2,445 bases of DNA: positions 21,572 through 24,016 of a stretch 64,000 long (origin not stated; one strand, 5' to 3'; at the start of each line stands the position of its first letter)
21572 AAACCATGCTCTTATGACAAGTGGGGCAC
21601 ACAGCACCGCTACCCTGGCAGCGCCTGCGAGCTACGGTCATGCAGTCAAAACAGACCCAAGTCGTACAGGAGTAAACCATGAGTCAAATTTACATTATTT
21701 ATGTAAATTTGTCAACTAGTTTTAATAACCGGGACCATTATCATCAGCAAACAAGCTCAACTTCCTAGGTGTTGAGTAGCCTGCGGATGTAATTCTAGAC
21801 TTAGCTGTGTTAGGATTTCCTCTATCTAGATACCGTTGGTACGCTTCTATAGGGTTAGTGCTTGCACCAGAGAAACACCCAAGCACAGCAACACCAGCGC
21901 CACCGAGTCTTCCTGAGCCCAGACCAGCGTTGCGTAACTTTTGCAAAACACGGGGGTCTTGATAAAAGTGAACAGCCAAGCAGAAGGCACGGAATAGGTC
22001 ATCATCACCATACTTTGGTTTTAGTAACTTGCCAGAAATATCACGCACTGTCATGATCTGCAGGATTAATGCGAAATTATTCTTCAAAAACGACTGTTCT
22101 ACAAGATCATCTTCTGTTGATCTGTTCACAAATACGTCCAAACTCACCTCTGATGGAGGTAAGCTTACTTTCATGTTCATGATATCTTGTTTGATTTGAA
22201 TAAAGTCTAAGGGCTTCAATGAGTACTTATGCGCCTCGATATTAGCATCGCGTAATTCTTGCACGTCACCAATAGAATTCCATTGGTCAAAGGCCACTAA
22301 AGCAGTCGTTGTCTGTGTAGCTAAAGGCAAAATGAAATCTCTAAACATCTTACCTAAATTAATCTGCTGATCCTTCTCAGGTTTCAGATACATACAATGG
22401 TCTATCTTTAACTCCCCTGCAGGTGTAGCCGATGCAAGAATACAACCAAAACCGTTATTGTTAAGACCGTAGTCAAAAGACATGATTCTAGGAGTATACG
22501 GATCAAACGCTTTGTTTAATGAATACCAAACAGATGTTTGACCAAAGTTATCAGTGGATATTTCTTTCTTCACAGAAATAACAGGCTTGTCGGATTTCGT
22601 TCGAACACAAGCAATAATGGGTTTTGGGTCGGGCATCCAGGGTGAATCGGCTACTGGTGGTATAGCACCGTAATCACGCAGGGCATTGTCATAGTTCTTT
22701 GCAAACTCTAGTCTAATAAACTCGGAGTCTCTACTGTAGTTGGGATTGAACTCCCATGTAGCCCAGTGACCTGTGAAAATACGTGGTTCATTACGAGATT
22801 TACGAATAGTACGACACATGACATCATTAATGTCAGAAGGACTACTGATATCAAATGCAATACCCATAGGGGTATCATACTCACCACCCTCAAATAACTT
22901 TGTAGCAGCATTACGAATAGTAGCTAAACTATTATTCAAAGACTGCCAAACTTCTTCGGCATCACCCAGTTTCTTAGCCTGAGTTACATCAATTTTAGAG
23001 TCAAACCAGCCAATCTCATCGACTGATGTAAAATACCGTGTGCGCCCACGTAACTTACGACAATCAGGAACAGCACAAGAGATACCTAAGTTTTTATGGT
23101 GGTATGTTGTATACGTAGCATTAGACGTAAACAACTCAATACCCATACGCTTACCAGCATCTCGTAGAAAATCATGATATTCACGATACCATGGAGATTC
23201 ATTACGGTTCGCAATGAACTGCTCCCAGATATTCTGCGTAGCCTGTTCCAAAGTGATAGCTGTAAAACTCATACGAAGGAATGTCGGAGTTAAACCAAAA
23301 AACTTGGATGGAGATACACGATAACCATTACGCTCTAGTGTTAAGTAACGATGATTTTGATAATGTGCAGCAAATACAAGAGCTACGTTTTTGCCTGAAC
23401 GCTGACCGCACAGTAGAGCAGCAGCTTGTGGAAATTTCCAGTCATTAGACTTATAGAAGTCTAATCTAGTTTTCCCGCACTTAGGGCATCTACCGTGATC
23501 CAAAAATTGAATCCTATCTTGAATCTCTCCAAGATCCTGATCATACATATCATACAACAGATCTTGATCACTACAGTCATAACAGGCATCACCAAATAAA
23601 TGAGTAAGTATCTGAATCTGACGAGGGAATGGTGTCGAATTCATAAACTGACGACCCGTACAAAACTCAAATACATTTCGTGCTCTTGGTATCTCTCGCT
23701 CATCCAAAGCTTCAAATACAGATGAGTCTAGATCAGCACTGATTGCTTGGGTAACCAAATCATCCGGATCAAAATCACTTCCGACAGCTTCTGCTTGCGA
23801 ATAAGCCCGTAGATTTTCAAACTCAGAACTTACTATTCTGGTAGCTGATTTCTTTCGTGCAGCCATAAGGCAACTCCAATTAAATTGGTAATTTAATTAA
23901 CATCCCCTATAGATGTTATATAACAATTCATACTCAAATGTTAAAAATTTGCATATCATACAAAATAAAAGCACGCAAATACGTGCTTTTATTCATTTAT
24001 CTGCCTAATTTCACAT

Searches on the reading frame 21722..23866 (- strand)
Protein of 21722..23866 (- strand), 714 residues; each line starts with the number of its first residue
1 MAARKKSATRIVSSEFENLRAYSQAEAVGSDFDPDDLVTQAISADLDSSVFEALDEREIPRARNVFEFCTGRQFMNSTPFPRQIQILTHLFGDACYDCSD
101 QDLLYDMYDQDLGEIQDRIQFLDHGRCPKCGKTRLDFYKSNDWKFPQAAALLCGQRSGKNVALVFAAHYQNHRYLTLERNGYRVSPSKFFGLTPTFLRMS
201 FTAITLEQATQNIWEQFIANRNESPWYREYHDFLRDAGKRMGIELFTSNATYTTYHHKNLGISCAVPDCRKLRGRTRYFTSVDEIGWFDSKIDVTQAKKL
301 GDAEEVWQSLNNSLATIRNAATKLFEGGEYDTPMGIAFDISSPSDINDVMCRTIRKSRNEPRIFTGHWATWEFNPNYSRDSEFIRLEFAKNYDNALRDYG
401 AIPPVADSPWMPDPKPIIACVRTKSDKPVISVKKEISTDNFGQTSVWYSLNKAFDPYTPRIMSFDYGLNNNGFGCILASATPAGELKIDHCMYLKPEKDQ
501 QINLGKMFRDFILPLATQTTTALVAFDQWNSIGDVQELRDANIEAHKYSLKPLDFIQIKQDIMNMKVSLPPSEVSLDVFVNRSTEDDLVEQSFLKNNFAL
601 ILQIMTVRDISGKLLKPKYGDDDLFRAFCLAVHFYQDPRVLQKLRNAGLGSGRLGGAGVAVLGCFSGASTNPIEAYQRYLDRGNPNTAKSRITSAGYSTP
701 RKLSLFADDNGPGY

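Call 3: search_protein_families(library=pfam, proteins=[window:21722-23866:-], max_evalue=0.01)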
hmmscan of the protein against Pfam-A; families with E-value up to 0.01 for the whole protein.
window:21722-23866:- (714 aa): 0 families

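Call 4: search_protein_families(library=phrogs, proteins=[window:21722-23866:-], max_evalue=0.01)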
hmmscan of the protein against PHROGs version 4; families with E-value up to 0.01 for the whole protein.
window:21722-23866:- (714 aa): 1 family
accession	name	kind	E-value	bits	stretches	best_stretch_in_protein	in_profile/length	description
phrog_17415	-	head and packaging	4.4e-116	390.1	2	157-644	407-889/940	terminase large subunit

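Call 8: search_dna_similar(query=window:21722-23866:-, collection=phages, mode=protein, max_rows=20)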
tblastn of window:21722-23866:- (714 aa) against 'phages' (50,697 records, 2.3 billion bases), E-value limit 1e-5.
Records with a match: 95; places in all: 95; records where one place covers at least 80% of the query: 86.
Best place of each record, by identity: <60% 95.
By first word of the organism name: Erwinia 49; Pseudomonas 14; Dickeya 8; Rhizobium 5; Burkholderia 5; Xanthomonas 4; Achromobacter 2; Vibrio 2; Ralstonia 2; Phage 1; and 3 more.
By host as written in the record: Erwinia amylovora 43; Pseudomonas putida KT2440 and Paw85 9; Dickeya solani MK10 6; - 4; Burkholderia cenocepacia 4; Xanthomonas hortorum pv. vitians CFBP8640 3; Pseudomonas aeruginosa PAO1 2; Achromobacter animicus 2; and 16 more.
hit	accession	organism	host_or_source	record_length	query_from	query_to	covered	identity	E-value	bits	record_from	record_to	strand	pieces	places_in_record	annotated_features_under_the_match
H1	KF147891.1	Pseudomonas phage PaBG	Pseudomonas aeruginosa PAO1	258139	12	637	88%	30.4%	1e-83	296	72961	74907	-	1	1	terminase-like protein, large subunit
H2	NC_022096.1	Pseudomonas phage PaBG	Pseudomonas aeruginosa PAO1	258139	12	637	88%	30.4%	1e-83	296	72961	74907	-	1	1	terminase large subunit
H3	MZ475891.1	Erwinia phage pEa_SNUABM_13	Erwinia amylovora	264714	13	636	87%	29.9%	6e-57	280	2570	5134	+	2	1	hypothetical protein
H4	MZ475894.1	Erwinia phage pEa_SNUABM_46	Erwinia amylovora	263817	13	636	87%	29.9%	7e-57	280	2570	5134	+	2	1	hypothetical protein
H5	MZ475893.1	Erwinia phage pEa_SNUABM_45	Erwinia amylovora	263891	13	636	87%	29.9%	7e-57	280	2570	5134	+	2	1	hypothetical protein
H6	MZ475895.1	Erwinia phage pEa_SNUABM_14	Erwinia amylovora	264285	13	636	87%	29.9%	7e-57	280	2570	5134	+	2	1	hypothetical protein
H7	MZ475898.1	Erwinia phage pEa_SNUABM_25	Erwinia amylovora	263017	13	636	87%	29.9%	7e-57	280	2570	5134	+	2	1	hypothetical protein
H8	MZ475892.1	Erwinia phage pEa_SNUABM_34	Erwinia amylovora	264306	13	636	87%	29.8%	1e-56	279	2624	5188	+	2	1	hypothetical protein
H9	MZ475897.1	Erwinia phage pEa_SNUABM_21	Erwinia amylovora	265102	13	636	87%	29.8%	1e-56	279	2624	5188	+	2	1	hypothetical protein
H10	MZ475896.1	Erwinia phage pEa_SNUABM_7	Erwinia amylovora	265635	13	636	87%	29.8%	1e-56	279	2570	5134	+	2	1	hypothetical protein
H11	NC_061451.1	Erwinia phage pEa_SNUABM_7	Erwinia amylovora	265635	13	636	87%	29.8%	1e-56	279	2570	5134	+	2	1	terminase large subunit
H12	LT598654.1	Phage NCTB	surface water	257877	29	631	84%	30.5%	3e-77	276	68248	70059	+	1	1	Phage protein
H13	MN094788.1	Achromobacter phage Motura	Achromobacter animicus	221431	12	645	89%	28.8%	1e-65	242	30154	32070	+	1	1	large subunit terminase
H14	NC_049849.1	Achromobacter phage Motura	Achromobacter animicus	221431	12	645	89%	28.8%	1e-65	242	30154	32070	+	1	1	terminase large subunit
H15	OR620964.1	Yersinia phage fHe-Yen9-02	Yersinia enterocolitica serotype O:9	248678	36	635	84%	30.3%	3e-60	283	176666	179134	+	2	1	terminase large subunit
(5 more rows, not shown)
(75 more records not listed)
